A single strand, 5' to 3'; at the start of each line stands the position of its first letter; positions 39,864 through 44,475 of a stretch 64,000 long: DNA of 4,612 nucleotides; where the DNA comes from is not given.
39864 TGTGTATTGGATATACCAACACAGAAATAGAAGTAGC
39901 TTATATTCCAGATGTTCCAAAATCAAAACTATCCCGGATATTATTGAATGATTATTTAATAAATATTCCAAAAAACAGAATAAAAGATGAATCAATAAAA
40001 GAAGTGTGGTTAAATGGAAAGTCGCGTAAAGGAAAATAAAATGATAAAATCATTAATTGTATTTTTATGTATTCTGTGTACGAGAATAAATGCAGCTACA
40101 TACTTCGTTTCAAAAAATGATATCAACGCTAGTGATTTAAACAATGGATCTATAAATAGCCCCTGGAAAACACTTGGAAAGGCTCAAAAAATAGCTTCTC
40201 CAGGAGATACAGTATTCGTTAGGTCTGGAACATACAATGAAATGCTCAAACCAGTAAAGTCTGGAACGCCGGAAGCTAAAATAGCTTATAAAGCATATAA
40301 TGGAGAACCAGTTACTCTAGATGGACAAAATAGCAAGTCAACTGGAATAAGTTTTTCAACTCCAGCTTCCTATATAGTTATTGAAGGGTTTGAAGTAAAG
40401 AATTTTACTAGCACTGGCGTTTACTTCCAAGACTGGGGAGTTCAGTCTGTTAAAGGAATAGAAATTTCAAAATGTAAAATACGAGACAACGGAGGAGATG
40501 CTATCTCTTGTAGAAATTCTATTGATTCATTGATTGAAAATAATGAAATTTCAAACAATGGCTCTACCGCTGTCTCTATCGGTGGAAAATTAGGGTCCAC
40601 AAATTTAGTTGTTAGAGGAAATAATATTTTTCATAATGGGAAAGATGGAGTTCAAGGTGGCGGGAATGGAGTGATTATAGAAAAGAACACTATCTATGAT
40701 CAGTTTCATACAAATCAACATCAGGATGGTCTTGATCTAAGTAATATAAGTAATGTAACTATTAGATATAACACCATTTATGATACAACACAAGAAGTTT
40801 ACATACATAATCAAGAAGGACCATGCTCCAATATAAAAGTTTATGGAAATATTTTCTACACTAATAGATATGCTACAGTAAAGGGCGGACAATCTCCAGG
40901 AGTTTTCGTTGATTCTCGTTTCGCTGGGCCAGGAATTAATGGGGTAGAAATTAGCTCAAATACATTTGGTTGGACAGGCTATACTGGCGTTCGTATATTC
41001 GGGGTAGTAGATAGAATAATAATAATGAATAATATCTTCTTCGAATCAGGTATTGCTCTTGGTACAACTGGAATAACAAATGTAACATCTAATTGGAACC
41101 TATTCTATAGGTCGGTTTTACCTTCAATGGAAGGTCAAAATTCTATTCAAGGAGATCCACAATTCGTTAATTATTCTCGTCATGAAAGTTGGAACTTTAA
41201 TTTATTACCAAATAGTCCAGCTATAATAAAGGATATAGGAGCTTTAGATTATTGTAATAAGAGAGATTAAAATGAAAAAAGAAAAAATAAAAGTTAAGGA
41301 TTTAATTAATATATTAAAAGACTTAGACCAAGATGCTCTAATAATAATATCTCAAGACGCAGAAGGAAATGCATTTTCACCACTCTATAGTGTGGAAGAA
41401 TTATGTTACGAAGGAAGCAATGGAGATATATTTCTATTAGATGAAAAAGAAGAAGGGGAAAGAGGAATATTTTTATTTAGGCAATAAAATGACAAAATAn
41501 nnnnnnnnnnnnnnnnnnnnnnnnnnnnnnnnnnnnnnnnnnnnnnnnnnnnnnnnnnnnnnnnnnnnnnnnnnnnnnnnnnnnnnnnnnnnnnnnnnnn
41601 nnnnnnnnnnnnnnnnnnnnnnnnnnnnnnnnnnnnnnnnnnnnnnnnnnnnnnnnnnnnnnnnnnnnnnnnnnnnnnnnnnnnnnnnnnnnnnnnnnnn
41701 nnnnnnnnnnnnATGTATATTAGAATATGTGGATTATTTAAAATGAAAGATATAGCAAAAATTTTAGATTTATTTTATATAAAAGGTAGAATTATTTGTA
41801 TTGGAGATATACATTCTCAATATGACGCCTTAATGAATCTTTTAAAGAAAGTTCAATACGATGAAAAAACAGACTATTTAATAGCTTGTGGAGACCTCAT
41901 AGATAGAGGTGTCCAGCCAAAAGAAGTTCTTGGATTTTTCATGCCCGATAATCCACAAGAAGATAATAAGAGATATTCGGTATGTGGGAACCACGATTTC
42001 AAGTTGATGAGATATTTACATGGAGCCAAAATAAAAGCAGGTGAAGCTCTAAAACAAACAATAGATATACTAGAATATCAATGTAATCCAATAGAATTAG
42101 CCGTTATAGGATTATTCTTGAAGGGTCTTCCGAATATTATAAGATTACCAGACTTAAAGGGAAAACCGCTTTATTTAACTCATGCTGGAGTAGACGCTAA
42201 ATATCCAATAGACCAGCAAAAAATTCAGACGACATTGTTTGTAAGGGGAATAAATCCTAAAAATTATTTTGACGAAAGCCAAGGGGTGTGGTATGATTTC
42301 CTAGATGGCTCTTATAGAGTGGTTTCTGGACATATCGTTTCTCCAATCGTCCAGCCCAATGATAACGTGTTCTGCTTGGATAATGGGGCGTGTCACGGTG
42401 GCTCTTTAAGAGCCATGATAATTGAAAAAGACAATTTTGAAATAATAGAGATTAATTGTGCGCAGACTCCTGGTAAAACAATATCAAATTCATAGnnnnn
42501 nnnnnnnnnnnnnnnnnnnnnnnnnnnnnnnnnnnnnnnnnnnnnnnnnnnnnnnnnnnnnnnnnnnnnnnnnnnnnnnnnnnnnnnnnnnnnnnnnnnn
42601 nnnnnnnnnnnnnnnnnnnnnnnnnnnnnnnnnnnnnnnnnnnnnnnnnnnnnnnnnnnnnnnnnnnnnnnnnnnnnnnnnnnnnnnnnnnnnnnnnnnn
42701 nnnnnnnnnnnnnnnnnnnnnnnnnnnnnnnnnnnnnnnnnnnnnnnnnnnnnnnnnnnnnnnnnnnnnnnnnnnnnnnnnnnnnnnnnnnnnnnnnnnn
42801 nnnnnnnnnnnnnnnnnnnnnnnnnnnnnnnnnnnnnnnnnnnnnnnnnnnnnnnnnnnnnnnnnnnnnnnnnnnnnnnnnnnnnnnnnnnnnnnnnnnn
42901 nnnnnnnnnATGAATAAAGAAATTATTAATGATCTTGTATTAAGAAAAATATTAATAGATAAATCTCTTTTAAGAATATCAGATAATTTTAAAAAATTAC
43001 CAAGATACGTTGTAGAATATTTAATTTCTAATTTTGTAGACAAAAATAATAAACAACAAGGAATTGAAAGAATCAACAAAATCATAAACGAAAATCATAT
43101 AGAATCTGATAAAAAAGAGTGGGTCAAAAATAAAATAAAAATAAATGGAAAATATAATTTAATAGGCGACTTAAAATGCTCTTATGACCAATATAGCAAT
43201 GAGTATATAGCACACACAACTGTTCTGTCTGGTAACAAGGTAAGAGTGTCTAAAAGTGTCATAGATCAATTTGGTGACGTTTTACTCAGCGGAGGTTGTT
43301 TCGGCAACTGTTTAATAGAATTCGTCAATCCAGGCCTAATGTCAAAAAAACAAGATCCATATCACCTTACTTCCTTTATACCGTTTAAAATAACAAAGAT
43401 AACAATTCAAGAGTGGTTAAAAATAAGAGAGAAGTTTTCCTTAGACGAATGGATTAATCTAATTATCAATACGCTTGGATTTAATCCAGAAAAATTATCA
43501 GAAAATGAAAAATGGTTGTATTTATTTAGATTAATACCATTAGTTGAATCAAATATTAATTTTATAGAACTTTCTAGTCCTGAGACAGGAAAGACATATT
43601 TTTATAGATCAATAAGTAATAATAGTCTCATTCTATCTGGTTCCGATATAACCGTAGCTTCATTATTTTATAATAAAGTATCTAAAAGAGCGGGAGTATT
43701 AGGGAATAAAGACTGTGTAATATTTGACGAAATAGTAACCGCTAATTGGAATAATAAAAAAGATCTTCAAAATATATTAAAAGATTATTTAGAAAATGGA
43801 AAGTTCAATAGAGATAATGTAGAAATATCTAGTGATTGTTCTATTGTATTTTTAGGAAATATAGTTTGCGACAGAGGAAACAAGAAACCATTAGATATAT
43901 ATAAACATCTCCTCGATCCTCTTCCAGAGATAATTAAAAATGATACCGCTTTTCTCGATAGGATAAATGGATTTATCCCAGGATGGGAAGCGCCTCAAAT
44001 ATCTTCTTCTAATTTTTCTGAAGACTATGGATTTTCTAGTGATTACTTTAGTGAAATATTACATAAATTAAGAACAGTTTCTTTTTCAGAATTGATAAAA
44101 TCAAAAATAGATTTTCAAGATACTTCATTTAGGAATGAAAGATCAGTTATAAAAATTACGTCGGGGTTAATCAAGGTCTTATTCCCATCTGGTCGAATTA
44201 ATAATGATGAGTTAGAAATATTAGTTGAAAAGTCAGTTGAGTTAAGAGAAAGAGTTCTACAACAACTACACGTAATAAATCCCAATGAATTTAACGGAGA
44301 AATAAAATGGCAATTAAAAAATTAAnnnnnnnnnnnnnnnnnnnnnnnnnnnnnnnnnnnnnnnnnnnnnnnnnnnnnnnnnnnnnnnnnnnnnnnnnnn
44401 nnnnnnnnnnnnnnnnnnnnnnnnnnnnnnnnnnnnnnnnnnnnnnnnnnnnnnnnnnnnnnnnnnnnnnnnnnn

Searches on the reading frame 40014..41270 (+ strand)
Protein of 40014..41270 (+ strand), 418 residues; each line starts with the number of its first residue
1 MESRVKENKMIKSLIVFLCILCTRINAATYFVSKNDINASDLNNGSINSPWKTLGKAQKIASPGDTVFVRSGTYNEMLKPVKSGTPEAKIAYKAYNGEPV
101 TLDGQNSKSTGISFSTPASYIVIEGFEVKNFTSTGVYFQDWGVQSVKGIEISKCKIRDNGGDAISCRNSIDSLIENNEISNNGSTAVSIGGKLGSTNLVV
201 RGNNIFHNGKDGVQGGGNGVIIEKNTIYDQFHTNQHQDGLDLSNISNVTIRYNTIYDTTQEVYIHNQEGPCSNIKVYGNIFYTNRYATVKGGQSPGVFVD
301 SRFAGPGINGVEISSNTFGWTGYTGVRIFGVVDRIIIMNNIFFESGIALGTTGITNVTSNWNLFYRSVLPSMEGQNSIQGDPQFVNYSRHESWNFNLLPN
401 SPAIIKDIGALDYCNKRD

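Call 10: search_protein_families(library=pfam, proteins=[window:40014-41270:+], max_evalue=0.001)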
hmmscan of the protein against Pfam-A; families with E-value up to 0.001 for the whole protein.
window:40014-41270:+ (418 aa): 3 families
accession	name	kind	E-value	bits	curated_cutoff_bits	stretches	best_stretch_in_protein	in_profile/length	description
PF13229.12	Beta_helix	-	1e-18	67.9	25.9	1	145-287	7-141/158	Right handed beta helix region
PF05048.19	NosD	-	1.8e-06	28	23.6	1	119-316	17-199/212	Periplasmic copper-binding protein (NosD)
PF07602.17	DUF1565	-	0.00014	21.7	20.3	1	39-257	3-226/257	Protein of unknown function (DUF1565)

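Call 70: search_protein_families(library=phrogs, proteins=[window:40014-41270:+], max_evalue=0.001)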
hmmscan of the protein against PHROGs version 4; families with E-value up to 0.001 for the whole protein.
window:40014-41270:+ (418 aa): 0 families

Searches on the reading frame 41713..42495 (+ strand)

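Call 70: search_protein_families(library=phrogs, proteins=[window:41713-42495:+], max_evalue=0.001)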
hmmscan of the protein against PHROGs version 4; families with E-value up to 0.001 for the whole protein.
window:41713-42495:+ (260 aa): 6 families
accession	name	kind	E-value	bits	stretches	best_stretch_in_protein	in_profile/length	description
phrog_246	-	other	2.4e-31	110.3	1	24-245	175-390/417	NinI-like serine-threonine phosphatase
phrog_8238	-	DNA, RNA and nucleotide metabolism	1.8e-19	70.3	1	26-245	173-387/737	RNA ligase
phrog_20114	-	other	2.1e-13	51.8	1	26-108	4-83/131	phosphoesterase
phrog_9096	-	unknown function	4.9e-08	34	1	27-75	15-63/157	-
phrog_1649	-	other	6.9e-06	25.9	1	22-96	33-105/308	metallo-phosphoesterase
phrog_28031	-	unknown function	2.3e-05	24.7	1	26-108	142-229/406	-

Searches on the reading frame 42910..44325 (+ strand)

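Call 10: search_protein_families(library=pfam, proteins=[window:42910-44325:+], max_evalue=0.001)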
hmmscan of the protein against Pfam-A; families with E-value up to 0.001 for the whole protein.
window:42910-44325:+ (471 aa): 2 families
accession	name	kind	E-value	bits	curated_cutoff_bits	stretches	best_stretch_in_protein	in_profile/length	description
PF13337.12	BrxL_ATPase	-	7.9e-103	344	25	1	152-463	2-309/313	Lon-like protease BrxL-like, ATPase domain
PF20442.3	BrxL_N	-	1.3e-19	70.9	28.2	1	13-137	5-131/132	BREX system Lon protease-like protein BrxL N-terminal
